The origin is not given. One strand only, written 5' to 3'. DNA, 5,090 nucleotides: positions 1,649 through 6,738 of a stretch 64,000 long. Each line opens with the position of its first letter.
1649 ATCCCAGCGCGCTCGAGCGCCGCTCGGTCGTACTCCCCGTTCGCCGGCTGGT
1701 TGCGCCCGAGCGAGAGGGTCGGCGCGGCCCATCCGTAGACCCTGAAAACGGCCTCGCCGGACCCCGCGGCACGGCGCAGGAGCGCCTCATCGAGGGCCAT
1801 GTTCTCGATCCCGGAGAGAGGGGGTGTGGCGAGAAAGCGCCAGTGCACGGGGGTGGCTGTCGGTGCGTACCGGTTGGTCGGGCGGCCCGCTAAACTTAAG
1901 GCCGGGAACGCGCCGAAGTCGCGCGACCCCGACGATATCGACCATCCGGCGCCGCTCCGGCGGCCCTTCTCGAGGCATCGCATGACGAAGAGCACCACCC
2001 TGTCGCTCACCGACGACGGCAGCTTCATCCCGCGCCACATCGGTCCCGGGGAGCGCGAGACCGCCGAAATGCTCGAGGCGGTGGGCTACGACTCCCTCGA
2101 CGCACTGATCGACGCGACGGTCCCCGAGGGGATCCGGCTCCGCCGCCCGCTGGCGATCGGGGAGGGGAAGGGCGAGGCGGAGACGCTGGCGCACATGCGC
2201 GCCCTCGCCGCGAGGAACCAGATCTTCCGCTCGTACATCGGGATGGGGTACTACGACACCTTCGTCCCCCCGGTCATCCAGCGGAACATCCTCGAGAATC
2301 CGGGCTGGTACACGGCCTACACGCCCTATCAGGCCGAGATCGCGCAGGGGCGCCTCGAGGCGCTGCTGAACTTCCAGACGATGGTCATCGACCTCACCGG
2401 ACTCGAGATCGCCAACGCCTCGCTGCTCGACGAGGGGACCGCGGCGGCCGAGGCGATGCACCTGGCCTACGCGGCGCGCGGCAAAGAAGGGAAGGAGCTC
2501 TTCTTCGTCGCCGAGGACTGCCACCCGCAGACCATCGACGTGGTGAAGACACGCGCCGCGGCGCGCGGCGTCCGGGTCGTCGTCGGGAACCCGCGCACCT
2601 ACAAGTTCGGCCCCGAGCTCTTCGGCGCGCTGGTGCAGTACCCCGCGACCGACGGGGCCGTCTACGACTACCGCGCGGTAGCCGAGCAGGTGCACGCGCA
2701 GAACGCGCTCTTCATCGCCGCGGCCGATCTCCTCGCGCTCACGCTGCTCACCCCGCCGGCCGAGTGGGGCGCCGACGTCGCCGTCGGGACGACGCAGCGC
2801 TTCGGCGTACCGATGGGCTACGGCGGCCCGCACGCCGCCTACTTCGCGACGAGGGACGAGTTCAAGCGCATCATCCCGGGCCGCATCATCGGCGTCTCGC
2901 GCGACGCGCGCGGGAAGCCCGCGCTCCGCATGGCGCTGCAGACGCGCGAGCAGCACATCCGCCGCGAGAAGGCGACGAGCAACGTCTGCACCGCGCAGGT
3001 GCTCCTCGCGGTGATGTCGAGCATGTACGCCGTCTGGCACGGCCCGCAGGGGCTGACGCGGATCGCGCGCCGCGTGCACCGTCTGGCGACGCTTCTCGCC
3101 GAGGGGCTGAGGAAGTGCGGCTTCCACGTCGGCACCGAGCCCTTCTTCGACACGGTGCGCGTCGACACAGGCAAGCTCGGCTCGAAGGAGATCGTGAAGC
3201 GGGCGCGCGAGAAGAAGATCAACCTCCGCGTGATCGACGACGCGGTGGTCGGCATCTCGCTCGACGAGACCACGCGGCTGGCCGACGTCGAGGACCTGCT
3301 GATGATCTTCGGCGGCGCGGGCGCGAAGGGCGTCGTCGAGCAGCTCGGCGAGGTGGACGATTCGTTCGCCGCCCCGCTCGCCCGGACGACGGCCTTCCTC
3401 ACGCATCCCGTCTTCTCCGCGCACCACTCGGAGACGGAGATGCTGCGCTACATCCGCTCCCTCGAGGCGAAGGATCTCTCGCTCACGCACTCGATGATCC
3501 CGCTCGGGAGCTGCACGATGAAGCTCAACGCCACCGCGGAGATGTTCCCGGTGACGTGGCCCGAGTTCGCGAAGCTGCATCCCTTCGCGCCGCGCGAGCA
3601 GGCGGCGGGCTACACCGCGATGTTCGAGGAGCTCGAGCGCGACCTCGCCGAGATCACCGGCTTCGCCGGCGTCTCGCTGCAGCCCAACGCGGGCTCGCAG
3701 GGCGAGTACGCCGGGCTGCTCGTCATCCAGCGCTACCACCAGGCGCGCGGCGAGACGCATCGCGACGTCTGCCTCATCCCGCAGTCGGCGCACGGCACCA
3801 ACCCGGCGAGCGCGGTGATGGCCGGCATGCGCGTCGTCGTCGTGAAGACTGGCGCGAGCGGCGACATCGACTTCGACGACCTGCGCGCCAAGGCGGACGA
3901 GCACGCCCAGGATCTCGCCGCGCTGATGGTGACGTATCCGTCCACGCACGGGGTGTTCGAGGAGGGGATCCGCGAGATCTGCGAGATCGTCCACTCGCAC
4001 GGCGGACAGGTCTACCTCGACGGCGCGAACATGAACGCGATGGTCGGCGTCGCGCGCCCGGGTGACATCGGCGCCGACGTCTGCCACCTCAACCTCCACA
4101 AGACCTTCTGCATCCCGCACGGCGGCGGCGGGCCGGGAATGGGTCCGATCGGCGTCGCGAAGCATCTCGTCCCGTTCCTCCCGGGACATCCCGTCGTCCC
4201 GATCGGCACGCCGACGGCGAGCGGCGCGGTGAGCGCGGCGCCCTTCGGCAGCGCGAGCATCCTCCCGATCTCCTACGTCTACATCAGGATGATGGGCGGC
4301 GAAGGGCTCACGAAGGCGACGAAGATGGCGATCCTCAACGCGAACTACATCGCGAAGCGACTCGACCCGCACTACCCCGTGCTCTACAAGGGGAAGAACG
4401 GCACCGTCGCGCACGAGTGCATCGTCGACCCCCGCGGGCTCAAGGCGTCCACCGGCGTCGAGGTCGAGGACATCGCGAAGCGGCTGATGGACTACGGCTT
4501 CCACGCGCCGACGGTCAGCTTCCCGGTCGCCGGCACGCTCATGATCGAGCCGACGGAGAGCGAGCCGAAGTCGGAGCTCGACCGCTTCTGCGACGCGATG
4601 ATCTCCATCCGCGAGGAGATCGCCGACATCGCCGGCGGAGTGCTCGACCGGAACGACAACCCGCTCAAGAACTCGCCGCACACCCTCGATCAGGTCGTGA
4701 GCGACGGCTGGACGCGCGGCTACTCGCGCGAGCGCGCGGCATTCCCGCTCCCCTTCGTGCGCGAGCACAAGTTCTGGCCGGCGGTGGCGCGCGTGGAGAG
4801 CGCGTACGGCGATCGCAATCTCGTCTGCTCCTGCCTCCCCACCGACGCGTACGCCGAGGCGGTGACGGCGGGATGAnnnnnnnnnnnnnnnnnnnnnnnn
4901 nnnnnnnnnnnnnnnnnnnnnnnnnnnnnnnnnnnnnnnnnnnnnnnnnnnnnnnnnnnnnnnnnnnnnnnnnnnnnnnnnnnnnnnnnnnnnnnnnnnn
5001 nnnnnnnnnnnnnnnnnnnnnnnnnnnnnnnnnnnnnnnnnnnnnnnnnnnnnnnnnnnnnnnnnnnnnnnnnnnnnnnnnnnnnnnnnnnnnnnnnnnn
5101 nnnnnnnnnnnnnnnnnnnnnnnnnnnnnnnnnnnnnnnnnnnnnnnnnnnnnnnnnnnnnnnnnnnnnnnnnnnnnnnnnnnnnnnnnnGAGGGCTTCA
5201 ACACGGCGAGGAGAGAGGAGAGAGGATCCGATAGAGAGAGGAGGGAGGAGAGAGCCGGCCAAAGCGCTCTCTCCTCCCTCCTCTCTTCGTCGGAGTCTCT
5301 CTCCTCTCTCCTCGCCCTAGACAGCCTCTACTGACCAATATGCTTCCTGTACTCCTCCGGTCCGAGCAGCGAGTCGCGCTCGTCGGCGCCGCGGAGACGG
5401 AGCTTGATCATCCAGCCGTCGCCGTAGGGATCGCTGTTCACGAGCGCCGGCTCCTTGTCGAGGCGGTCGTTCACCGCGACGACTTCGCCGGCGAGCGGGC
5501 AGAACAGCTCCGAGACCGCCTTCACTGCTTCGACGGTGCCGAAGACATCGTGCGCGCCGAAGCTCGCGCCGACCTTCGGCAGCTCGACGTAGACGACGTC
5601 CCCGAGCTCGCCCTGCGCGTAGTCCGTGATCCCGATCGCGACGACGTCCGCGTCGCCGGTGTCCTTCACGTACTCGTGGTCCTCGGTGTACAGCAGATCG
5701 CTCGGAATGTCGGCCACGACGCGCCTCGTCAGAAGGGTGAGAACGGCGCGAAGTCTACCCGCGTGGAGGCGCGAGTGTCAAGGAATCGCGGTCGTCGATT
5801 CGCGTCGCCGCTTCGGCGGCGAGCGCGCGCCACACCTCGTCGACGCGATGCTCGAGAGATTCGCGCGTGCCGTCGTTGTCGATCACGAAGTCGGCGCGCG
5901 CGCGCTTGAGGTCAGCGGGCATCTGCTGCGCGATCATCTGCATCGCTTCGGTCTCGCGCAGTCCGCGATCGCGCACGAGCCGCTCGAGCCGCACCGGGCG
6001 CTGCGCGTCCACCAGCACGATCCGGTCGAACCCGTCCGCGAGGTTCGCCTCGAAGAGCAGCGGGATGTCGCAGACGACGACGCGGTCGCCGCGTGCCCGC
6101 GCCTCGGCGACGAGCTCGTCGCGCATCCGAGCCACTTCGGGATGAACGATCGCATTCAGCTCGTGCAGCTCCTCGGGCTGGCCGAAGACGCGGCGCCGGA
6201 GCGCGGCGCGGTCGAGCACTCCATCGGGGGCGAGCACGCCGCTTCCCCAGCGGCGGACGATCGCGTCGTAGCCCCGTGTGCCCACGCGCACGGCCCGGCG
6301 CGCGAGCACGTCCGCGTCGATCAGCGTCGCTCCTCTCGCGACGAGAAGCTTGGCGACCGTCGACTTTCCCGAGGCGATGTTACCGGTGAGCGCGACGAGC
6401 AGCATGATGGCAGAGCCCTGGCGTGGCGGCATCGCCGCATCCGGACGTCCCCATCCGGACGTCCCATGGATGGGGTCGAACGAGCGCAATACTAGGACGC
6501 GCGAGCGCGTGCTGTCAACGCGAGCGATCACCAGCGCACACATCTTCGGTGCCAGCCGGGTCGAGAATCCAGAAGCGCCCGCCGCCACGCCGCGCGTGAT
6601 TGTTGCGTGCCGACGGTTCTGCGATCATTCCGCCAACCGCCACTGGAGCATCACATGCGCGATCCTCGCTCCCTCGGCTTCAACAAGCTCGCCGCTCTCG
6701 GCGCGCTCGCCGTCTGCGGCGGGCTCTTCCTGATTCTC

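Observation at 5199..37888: Superfamily of long intergenic hairpins whose arms are built from short tandem words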

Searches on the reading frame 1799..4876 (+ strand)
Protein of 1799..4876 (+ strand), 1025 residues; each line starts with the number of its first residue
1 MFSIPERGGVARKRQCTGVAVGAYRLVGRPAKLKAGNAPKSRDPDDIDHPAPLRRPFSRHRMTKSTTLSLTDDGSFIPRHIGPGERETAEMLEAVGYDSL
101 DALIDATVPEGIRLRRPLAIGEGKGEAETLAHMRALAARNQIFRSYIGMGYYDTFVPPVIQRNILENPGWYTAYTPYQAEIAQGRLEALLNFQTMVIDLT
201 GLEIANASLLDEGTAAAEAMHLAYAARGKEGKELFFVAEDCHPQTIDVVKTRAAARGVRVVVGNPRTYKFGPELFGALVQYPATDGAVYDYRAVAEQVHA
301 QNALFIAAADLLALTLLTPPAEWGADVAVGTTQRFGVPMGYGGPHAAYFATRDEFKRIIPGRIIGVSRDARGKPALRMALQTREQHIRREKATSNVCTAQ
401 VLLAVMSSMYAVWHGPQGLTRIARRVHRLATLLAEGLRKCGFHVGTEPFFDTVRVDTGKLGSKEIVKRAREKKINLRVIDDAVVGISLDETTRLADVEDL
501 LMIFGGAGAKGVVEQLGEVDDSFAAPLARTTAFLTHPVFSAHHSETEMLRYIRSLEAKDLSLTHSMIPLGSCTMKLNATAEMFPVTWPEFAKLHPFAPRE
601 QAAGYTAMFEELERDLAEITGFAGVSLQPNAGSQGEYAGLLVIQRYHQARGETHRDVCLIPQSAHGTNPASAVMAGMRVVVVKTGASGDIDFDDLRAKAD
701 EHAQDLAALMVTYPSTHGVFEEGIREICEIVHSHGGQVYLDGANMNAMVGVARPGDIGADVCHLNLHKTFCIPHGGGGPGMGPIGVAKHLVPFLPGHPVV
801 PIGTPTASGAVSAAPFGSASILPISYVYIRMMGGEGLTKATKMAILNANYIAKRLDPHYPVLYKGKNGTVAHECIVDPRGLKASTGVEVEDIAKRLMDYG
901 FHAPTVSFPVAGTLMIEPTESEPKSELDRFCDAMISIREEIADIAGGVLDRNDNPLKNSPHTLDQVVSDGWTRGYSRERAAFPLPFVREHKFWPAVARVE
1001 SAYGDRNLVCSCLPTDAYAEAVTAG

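Call 16: search_protein_families(library=ncbifam, proteins=[window:1799-4876:+])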
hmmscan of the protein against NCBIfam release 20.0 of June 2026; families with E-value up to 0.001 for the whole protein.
window:1799-4876:+ (1025 aa): 4 families
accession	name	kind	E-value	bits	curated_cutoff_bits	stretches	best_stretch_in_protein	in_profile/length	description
TIGR00461.1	gcvP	equivalog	0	1524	859.2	1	79-1012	1-939/939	aminomethyl-transferring glycine dehydrogenase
NF003346.0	PRK04366.1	equivalog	1.5e-147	492.2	441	2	542-943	53-457/487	aminomethyl-transferring glycine dehydrogenase subunit GcvPB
NF001696.0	PRK00451.1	equivalog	1.9e-124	416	364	2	85-474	9-405/447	aminomethyl-transferring glycine dehydrogenase subunit GcvPA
NF005758.0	PRK07582.1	equivalog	3.7e-05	22.7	440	0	198-331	64-195/372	cystathionine gamma-lyase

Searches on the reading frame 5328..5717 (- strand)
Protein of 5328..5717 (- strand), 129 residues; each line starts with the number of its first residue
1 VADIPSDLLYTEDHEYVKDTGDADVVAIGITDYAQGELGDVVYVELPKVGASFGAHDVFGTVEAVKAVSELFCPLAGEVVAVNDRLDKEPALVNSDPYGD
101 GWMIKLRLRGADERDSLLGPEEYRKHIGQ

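Call 16: search_protein_families(library=ncbifam, proteins=[window:5328-5717:-])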
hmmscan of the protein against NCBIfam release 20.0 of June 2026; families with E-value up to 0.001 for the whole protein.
window:5328-5717:- (129 aa): 4 families
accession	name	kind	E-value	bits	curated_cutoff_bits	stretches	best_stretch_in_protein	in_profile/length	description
NF002270.0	PRK01202.1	subfamily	2.3e-46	156.7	117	1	2-128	2-127/129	glycine cleavage system protein GcvH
TIGR00527.1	gcvH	equivalog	1.2e-42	145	115.85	1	4-127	2-125/129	glycine cleavage system protein GcvH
TIGR03077.1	not_gcvH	equivalog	7.4e-16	58.2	144.05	1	22-109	13-100/110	glycine cleavage protein H-like protein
NF045810.1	GcvH_rel_desulf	equivalog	5.6e-07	29.4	150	1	3-126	11-134/167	GcvH-related protein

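Call 78: find_encoding_contigs(protein=window:5328-5717:-, flank=10000, max_places=3)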
Protein window:5328-5717:- (129 aa): no gene with exactly this product is on record in the collection.

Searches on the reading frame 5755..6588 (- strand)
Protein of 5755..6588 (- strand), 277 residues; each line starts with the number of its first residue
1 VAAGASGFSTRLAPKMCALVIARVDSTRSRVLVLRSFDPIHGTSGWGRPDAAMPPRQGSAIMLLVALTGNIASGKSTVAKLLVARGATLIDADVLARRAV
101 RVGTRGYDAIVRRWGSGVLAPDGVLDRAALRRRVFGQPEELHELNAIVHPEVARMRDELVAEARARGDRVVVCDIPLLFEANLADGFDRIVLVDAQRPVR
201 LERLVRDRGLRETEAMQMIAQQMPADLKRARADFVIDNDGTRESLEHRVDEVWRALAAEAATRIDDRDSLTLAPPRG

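Call 16: search_protein_families(library=ncbifam, proteins=[window:5755-6588:-])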
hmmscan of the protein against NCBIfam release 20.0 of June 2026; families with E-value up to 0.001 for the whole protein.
window:5755-6588:- (277 aa): 4 families
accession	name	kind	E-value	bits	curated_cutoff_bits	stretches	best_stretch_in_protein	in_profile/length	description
NF002879.0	PRK03333.1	equivalog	7e-60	203.1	215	1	62-256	1-193/395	dephospho-CoA kinase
TIGR00152.1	TIGR00152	equivalog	3.8e-47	160.6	65.55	1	64-250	1-187/188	dephospho-CoA kinase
NF006226.0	PRK08356.1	equivalog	3.2e-06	27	189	0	189-255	117-192/195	hypothetical protein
NF006454.0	PRK08811.1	equivalog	0.00037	20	328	0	73-167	148-237/266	uroporphyrinogen-III synthase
